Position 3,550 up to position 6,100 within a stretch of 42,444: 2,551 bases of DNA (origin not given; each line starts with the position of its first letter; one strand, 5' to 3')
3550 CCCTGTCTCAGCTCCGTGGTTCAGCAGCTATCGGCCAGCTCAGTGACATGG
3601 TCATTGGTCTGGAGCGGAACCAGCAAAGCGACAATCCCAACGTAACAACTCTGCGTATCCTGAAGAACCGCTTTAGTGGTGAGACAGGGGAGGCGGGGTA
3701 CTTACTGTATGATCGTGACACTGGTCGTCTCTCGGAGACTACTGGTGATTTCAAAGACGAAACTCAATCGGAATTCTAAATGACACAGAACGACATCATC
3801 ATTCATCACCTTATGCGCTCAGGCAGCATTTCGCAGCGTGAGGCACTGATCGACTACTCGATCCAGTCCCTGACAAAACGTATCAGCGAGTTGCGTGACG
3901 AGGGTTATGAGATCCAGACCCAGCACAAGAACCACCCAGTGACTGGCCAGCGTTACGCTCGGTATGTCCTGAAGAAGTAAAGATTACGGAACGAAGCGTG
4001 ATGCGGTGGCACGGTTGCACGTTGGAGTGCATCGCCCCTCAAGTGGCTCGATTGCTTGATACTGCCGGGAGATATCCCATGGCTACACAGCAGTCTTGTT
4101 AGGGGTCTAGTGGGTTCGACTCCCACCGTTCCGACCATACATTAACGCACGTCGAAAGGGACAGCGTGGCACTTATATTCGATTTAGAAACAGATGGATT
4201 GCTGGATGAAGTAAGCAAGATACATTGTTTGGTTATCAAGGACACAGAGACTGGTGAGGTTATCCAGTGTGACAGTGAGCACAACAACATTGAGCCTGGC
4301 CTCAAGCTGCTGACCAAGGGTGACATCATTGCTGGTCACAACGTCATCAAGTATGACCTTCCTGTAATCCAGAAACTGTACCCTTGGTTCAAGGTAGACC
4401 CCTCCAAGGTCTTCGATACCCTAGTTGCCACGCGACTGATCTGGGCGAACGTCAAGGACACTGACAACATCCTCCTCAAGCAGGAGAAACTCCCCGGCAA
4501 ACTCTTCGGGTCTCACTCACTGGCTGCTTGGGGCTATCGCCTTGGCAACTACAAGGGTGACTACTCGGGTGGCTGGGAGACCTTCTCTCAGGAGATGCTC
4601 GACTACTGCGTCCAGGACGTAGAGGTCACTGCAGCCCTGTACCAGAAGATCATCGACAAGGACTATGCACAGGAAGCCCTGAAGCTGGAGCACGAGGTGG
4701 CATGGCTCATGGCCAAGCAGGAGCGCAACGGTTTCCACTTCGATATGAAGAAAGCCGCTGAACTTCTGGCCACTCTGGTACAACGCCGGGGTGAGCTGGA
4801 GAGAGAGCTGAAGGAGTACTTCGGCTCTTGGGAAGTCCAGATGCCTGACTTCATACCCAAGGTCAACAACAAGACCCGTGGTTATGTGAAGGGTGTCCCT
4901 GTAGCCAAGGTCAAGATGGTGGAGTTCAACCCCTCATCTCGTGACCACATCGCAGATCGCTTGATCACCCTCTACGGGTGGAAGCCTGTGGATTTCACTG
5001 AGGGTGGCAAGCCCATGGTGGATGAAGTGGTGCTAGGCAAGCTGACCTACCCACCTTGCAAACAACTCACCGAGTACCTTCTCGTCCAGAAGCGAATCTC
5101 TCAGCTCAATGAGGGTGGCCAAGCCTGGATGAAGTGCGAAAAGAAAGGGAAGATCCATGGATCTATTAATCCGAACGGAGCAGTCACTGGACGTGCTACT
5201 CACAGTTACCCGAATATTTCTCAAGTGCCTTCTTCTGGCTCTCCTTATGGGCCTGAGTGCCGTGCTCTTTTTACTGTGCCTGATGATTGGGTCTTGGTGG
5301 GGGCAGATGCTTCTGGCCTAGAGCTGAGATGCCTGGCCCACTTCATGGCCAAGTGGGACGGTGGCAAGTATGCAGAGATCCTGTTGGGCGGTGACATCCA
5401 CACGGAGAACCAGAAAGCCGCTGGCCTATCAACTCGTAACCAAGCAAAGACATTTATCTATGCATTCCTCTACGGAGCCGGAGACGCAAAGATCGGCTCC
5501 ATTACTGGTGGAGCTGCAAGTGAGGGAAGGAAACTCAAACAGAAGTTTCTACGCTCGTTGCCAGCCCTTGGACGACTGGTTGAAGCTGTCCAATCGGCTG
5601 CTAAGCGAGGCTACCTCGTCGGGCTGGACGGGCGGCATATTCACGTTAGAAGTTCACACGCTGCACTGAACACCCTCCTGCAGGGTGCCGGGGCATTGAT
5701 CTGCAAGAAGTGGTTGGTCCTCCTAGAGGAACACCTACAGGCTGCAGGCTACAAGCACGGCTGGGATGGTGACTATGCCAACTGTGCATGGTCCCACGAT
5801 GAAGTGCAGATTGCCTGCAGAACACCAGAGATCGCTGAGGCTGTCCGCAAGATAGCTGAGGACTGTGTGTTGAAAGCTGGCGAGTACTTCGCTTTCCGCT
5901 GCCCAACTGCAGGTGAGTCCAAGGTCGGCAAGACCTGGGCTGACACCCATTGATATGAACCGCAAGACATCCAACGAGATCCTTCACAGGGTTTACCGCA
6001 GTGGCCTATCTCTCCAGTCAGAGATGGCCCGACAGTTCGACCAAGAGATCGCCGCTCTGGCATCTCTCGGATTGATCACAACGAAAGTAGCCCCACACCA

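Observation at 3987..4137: A 151-nt tRNA-like element between the helicase and DNA polymerase genes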

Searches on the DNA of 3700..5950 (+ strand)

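Call 4: search_rna_families(source=window, start=3800, end=4300, threshold=evalue, max_evalue=10, show_alignments=5)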
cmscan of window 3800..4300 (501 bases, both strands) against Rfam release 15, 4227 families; matches with E-value up to 10: 0.
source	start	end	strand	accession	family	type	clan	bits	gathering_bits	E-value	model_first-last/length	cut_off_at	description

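Call 7: search_dna_similar(query=window:3700-4400:+, collection=phages, mode=distant, max_rows=40)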
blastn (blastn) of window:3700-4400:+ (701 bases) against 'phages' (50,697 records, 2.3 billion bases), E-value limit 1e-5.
Records with a match: 6; places in all: 6; records where one place covers at least 80% of the query: 0.
Best place of each record, by identity: 80-90% 2; 60-80% 4.
By first word of the organism name: Synechococcus 2; Roseobacter 2; Bordetella 1; Pelagibacter 1.
By host as written in the record: Synechococcus sp. WH8101 2; Paracoccaceae bacterium strain FZCC0023 2; Bordetella bronchiseptica 1; Candidatus Pelagibacter sp. HTCC7211 1.
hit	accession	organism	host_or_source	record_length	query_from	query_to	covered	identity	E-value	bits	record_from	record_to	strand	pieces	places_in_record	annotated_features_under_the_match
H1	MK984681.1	Bordetella phage vB_BbrP_BB8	Bordetella bronchiseptica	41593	477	692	31%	68.5%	1e-9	70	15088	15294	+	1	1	DNA polymerase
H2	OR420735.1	Pelagibacter phage HTVC168P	Candidatus Pelagibacter sp. HTCC7211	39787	475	543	10%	78.3%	9e-6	58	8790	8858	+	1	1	DNA polymerase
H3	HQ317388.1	Synechococcus phage S-RIP1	Synechococcus sp. WH8101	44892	627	690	9%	79.7%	9e-6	58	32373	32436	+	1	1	none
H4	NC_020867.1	Synechococcus phage S-RIP1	Synechococcus sp. WH8101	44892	627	690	9%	79.7%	9e-6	58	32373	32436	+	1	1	none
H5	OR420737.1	Roseobacter phage CRP-171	Paracoccaceae bacterium strain FZCC0023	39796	452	514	9%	80.3%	3e-6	60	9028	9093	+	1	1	DNA polymerase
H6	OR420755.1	Roseobacter phage CRP-113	Paracoccaceae bacterium strain FZCC0023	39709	452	511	9%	81.0%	3e-6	59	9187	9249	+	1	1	DNA polymerase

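Call 8: search_dna_similar(query=window:3981-4165:+, collection=phages, mode=distant, max_rows=60, max_evalue=10)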
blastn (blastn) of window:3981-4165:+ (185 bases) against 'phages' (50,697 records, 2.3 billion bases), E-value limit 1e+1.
Records with a match: 135; places in all: 135; records where one place covers at least 80% of the query: 0.
Best place of each record, by identity: >=99% 74; 95-99% 5; 90-95% 46; 80-90% 10.
By first word of the organism name: Streptomyces 36; Erwinia 27; Enterococcus 27; Gordonia 12; Salmonella 10; Aeromonas 5; Yersinia 3; Microbacterium 3; Bacillus 2; Lactococcus 2; and 8 more.
By host as written in the record: Streptomyces griseus ATCC 10137 20; Gordonia terrae 3612 10; Erwinia amylovora 10; Streptomyces lividans JI 1326 10; - 8; Enterococcus faecalis 7; Erwinia amylovora IVIA 1892.1 4; Enterococcus sp. 4; and 44 more.
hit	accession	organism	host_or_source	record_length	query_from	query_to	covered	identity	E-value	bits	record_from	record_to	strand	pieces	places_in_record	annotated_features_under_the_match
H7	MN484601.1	Gordonia phage Sixama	Gordonia terrae 3612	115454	123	157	19%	86.1%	7e+0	37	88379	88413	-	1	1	none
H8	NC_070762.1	Gordonia phage Sixama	Gordonia terrae 3612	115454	123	157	19%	86.1%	7e+0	37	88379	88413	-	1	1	none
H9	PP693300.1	Yersinia phage vB_YenM_P778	Yersinia enterocolitica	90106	130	161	17%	90.6%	1e-2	46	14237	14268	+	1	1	none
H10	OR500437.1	Pseudomonas phage vB_PF_Y1-MI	Pseudomonas fluorescens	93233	132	161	16%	86.7%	2e+0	37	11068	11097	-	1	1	tRNA-Leu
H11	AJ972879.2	Yersinia phage phiR1-37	Yersinia enterocolitica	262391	130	157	15%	92.9%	5e-2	43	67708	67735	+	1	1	tRNA-Arg (UCU): tRNA-Arg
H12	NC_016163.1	Yersinia phage phiR1-37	Yersinia enterocolitica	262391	130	157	15%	92.9%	5e-2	43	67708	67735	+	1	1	tRNA-Arg (UCU): tRNA-Arg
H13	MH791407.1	Aeromonas phage AsFcp_4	Aeromonas salmonicida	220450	130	157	15%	89.3%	2e+0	38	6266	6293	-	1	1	none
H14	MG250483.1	Aeromonas phage Ah1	Aeromonas hydrophila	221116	130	157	15%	89.3%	2e+0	38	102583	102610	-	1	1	tRNA-Leu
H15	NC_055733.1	Aeromonas phage Ah1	Aeromonas hydrophila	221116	130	157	15%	89.3%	2e+0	38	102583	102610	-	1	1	tRNA-Leu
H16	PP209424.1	Vibrio phage EniLVp02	Vibrio parahaemolyticus TA01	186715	130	157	15%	89.3%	2e+0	38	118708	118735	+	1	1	tRNA-Leu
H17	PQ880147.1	Salmonella phage HMD-P2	Salmonella sp.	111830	130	158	16%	86.2%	7e+0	36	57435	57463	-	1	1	tRNA-Leu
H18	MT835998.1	Bacteriophage sp.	human fecal samples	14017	78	106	16%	86.2%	7e+0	36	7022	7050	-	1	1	record has no annotation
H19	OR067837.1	Salmonella phage KKP 3953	Salmonella enterica subsp. enterica ...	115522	130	158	16%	86.2%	7e+0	36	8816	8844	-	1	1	tRNA-Leu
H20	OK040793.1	Microbacterium phage Zooman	Microbacterium foliorum NRRL B-24224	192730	122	147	14%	92.3%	7e+0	36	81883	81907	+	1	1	116: tRNA-Leu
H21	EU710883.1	Erwinia phage phiEa21-4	Erwinia amylovora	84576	128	152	14%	92.0%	2e+0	37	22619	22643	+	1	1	none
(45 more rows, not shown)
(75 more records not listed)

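Call 53: search_rna_families(sources=[L010, L012, L015, L016, L039, L154, L159, L002, L008, L112, L004, L024, L058, L126, L023, L013, L155], threshold=gathering)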
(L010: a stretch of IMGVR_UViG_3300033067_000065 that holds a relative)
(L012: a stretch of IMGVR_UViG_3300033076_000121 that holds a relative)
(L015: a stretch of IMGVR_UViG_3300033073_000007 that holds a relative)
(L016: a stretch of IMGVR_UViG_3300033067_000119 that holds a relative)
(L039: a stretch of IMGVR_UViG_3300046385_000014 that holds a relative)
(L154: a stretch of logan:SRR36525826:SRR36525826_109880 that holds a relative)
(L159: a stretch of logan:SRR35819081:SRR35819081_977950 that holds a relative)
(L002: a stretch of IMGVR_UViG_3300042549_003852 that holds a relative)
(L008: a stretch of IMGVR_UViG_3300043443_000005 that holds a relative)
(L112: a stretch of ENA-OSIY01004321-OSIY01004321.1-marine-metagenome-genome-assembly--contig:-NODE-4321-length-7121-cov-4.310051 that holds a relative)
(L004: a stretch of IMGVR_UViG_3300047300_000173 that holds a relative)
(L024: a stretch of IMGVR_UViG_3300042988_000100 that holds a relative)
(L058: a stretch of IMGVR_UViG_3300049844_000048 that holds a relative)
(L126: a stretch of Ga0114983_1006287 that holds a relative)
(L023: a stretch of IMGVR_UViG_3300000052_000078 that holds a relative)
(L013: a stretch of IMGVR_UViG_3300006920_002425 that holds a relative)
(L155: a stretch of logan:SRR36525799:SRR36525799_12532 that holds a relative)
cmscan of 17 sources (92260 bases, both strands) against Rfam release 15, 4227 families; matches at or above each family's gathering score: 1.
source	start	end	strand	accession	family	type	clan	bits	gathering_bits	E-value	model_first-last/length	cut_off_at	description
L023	2901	2970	+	RF00005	tRNA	Gene; tRNA;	CL00001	44.5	29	4.7e-06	1-71/71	no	tRNA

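Call 54: search_rna_families(source=L013, start=2850, end=3010, threshold=evalue, max_evalue=10, show_alignments=2)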
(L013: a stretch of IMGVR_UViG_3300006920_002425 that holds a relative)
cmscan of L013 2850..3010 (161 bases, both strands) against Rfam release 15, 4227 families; matches with E-value up to 10: 3.
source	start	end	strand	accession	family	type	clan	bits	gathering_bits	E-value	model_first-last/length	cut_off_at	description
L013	2905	2961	+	RF00005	tRNA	Gene; tRNA;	CL00001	27.8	29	0.00032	9-63/71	no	tRNA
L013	2897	2970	-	RF04354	Plastid-ycf2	Cis-reg;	-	22.5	65.7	0.01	1-75/75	no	Plastid-ycf2 5UTR RNA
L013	2945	2961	+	RF04321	tmRNA_permuted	Gene;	-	10.3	47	2.4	36-52/213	no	permuted transfer-messenger RNA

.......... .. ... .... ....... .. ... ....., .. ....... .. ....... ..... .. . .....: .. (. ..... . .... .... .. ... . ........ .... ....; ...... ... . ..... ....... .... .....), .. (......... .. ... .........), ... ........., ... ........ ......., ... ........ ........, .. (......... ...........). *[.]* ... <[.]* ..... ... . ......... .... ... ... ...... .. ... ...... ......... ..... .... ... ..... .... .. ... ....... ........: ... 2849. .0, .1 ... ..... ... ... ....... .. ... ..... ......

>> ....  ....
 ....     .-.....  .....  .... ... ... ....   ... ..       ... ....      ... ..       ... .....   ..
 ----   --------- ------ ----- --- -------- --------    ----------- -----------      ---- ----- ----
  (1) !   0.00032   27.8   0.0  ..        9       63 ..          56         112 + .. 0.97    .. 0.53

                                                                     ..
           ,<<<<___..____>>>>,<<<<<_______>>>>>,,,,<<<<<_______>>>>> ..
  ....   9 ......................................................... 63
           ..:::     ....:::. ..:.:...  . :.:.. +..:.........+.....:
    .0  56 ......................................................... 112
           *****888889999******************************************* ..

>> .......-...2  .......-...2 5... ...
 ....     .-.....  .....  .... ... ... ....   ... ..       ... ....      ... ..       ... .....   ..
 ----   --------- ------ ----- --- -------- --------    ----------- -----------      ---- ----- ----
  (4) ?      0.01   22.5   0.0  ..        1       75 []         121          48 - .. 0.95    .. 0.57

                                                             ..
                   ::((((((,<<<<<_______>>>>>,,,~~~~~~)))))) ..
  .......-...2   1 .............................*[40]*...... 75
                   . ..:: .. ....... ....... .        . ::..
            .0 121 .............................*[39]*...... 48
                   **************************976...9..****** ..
